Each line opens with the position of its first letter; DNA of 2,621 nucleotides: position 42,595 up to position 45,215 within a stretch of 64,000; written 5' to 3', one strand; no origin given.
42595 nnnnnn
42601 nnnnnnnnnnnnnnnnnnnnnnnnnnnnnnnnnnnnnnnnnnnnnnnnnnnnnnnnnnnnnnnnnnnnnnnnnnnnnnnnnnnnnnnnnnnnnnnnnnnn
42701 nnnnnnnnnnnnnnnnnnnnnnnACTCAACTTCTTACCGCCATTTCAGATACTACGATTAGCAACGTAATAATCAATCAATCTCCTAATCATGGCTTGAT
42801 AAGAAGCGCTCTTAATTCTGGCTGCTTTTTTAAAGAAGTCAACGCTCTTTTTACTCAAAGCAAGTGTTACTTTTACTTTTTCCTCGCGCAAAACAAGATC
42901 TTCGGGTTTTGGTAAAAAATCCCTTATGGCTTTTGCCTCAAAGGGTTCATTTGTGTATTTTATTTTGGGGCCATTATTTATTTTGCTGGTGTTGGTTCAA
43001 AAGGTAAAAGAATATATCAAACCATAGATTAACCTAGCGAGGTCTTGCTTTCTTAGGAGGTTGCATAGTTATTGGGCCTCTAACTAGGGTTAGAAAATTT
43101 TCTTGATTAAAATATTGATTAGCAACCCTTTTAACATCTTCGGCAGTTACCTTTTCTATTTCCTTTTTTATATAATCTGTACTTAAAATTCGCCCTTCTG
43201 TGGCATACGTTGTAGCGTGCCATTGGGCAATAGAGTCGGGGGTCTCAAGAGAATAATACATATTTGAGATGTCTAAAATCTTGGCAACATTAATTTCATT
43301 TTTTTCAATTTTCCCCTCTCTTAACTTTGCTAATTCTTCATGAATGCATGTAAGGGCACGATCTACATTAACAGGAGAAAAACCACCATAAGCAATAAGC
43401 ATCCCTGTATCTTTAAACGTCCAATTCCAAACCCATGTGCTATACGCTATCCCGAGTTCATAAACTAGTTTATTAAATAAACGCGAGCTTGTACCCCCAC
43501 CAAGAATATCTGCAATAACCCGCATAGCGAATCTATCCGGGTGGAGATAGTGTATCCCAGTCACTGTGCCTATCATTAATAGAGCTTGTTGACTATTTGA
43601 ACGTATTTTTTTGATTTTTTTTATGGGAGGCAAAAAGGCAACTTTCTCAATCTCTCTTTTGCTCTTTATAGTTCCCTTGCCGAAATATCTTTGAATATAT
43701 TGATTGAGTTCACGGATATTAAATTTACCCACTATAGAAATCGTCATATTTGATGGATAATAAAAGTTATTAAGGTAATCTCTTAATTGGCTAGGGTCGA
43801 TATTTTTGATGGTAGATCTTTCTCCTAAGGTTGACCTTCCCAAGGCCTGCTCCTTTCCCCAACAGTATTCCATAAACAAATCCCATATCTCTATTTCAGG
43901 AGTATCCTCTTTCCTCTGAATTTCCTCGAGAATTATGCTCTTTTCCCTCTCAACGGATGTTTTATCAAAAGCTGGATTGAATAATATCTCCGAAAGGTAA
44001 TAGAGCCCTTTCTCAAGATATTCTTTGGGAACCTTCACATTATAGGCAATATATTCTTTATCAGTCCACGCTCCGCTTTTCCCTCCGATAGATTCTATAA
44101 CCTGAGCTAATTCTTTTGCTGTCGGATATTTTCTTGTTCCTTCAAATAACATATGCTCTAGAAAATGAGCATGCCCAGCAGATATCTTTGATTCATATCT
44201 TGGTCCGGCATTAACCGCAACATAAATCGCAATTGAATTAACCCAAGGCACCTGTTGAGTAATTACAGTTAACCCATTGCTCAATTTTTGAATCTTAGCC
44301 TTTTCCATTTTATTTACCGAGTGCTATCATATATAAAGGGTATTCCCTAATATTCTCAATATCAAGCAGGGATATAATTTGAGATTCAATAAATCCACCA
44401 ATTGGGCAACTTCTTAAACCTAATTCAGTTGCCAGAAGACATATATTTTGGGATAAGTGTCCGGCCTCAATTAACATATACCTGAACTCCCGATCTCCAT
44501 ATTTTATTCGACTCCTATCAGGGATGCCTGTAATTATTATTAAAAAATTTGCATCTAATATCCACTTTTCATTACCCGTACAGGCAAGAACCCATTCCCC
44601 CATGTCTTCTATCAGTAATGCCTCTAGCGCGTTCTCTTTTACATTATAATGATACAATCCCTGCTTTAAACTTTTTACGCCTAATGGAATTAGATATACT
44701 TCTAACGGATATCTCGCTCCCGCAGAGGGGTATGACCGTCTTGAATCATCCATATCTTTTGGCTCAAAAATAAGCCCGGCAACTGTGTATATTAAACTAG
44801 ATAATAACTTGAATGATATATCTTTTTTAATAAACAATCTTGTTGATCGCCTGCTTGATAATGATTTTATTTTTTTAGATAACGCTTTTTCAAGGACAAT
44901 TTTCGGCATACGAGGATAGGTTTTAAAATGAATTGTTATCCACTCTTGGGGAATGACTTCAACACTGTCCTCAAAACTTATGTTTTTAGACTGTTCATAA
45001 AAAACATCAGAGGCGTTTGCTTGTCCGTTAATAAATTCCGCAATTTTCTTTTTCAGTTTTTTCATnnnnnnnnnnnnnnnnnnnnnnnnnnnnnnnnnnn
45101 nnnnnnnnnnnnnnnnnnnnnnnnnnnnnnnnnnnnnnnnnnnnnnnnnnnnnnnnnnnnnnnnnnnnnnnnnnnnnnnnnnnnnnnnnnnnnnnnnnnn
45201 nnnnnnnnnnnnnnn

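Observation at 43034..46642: Second compact YcaO RiPP operon: Pro/Cys-rich precursor, then YcaO, SagB-dehydrogenase and M16 peptidase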

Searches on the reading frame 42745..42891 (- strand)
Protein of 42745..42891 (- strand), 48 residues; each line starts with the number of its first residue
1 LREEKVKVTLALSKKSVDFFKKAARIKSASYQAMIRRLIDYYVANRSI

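Call 40: search_protein_families(library=pfam, proteins=[window:42745-42891:-], max_evalue=0.1)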
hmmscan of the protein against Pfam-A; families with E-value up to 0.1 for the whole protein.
window:42745-42891:- (48 aa): 2 families
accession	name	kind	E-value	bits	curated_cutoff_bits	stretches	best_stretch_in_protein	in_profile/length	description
PF14384.12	BrnA_antitoxin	-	0.0045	17.8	26.1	1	3-42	32-67/68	BrnA antitoxin of type II toxin-antitoxin system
PF19891.5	DUF6364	-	0.05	14.5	27.3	1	5-38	2-35/70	Family of unknown function (DUF6364)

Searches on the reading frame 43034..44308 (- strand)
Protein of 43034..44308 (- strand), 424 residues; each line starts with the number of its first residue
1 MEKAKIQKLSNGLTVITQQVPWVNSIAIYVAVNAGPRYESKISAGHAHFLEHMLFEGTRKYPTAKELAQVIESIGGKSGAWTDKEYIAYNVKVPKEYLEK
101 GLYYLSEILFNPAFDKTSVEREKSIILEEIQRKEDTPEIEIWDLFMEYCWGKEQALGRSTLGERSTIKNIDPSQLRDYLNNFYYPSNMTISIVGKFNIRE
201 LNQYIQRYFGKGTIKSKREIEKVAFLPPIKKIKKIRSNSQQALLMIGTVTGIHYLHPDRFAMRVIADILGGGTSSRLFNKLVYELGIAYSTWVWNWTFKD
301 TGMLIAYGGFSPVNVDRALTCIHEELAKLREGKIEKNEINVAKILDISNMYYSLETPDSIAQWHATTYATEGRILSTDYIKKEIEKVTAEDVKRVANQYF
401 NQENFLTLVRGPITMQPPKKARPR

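Call 5: search_protein_families(library=pfam, proteins=[window:43034-44308:-], max_evalue=0.01)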
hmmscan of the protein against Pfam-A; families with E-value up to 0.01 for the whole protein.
window:43034-44308:- (424 aa): 2 families
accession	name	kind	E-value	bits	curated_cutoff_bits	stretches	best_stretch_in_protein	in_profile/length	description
PF05193.26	Peptidase_M16_C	-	3.1e-33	115.6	23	1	170-343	2-178/181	Peptidase M16 inactive domain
PF00675.25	Peptidase_M16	-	7.5e-31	107.5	22.3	1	15-160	2-145/149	Insulinase (Peptidase family M16)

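Call 10: search_protein_families(library=ncbifam, proteins=[window:43034-44308:-], max_evalue=0.01)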
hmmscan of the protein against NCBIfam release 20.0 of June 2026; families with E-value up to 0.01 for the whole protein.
window:43034-44308:- (424 aa): 4 families
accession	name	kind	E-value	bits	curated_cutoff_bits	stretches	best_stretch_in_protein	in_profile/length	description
NF047422.1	YfmF_fam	equivalog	7.7e-37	127.2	285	1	46-401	33-403/412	EF-P 5-aminopentanol modification-associated protein YfmF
NF047421.1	YfmH_fam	equivalog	1.9e-31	109.7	250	1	39-406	55-417/425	EF-P 5-aminopentanol modification-associated protein YfmH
TIGR02110.1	PQQ_syn_pqqF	equivalog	1.1e-19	70.7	320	1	9-225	5-221/697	pyrroloquinoline quinone biosynthesis protein PqqF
NF011681.0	PRK15101.1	equivalog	5.7e-17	61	765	1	8-212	48-255/961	pitrilysin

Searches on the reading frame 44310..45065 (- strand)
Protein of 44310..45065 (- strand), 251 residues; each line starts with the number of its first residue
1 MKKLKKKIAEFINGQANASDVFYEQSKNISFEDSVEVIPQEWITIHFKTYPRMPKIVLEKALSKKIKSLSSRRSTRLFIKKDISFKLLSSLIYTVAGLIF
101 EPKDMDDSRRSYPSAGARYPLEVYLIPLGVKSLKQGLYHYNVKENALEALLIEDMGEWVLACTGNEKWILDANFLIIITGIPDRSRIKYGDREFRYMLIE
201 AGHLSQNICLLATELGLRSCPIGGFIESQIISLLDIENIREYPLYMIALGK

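Call 5: search_protein_families(library=pfam, proteins=[window:44310-45065:-], max_evalue=0.01)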
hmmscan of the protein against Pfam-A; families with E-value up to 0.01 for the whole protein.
window:44310-45065:- (251 aa): 2 families
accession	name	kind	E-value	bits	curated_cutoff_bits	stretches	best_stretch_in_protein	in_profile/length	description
PF00881.29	Nitroreductase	-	1.2e-24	87.8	23.5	1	70-251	2-167/167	Nitroreductase family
PF14512.11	TM1586_NiRdase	-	0.0083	16.2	27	0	196-251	79-132/215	Putative TM nitroreductase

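Call 10: search_protein_families(library=ncbifam, proteins=[window:44310-45065:-], max_evalue=0.01)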
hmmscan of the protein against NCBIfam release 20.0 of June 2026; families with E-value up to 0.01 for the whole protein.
window:44310-45065:- (251 aa): 2 families
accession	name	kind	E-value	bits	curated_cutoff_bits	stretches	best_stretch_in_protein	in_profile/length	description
TIGR03605.1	antibiot_sagB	domain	7e-36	123.3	78.4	1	86-251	3-173/173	SagB family peptide dehydrogenase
TIGR04511.1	SagB_rel_DH_2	exception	2.7e-21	76.1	240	1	64-250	172-367/380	putative peptide maturation dehydrogenase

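Call 58: search_solved_structures(query=window:44310-45065:-, max_evalue=0.01, show_alignments=3)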
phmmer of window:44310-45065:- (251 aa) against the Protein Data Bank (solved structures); distinct sequences matched with E-value up to 0.01: 12.
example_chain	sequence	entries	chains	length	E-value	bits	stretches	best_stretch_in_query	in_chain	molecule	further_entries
3eo7_A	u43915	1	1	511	5.2e-34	121.2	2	68-250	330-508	Putative Nitroreductase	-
6gos_C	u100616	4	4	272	6e-13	52.2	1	71-244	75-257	Microcin B17-processing protein McbC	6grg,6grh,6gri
7ly5_B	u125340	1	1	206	7.5e-10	42.1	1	69-238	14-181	BmdC, oxidase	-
7ly7_B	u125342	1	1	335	1.3e-09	41.2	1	68-238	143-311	BmdC, Oxidase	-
7ly4_A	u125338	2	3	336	1.3e-09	41.2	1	68-238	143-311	BmdC, Oxidase | BmdC, NRPS oxidase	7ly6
8cqs_A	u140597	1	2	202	4e-07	33.1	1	53-238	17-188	Nitroreductase-like protein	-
5lq4_A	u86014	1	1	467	8.7e-07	32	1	67-225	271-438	CyaGox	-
8pz5_A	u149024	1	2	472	8.9e-07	32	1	67-225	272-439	SagB-type dehydrogenase domain protein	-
5lq4_B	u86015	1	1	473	9e-07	32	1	67-225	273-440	CyaGox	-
3hoi_A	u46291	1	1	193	1.3e-06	31.4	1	58-223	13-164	FMN-dependent nitroreductase BF3017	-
4g8s_A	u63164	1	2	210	0.0035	20.2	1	166-240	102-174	Nitroreductase family protein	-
4dn2_A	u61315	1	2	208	0.0043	19.9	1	166-237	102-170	Nitroreductase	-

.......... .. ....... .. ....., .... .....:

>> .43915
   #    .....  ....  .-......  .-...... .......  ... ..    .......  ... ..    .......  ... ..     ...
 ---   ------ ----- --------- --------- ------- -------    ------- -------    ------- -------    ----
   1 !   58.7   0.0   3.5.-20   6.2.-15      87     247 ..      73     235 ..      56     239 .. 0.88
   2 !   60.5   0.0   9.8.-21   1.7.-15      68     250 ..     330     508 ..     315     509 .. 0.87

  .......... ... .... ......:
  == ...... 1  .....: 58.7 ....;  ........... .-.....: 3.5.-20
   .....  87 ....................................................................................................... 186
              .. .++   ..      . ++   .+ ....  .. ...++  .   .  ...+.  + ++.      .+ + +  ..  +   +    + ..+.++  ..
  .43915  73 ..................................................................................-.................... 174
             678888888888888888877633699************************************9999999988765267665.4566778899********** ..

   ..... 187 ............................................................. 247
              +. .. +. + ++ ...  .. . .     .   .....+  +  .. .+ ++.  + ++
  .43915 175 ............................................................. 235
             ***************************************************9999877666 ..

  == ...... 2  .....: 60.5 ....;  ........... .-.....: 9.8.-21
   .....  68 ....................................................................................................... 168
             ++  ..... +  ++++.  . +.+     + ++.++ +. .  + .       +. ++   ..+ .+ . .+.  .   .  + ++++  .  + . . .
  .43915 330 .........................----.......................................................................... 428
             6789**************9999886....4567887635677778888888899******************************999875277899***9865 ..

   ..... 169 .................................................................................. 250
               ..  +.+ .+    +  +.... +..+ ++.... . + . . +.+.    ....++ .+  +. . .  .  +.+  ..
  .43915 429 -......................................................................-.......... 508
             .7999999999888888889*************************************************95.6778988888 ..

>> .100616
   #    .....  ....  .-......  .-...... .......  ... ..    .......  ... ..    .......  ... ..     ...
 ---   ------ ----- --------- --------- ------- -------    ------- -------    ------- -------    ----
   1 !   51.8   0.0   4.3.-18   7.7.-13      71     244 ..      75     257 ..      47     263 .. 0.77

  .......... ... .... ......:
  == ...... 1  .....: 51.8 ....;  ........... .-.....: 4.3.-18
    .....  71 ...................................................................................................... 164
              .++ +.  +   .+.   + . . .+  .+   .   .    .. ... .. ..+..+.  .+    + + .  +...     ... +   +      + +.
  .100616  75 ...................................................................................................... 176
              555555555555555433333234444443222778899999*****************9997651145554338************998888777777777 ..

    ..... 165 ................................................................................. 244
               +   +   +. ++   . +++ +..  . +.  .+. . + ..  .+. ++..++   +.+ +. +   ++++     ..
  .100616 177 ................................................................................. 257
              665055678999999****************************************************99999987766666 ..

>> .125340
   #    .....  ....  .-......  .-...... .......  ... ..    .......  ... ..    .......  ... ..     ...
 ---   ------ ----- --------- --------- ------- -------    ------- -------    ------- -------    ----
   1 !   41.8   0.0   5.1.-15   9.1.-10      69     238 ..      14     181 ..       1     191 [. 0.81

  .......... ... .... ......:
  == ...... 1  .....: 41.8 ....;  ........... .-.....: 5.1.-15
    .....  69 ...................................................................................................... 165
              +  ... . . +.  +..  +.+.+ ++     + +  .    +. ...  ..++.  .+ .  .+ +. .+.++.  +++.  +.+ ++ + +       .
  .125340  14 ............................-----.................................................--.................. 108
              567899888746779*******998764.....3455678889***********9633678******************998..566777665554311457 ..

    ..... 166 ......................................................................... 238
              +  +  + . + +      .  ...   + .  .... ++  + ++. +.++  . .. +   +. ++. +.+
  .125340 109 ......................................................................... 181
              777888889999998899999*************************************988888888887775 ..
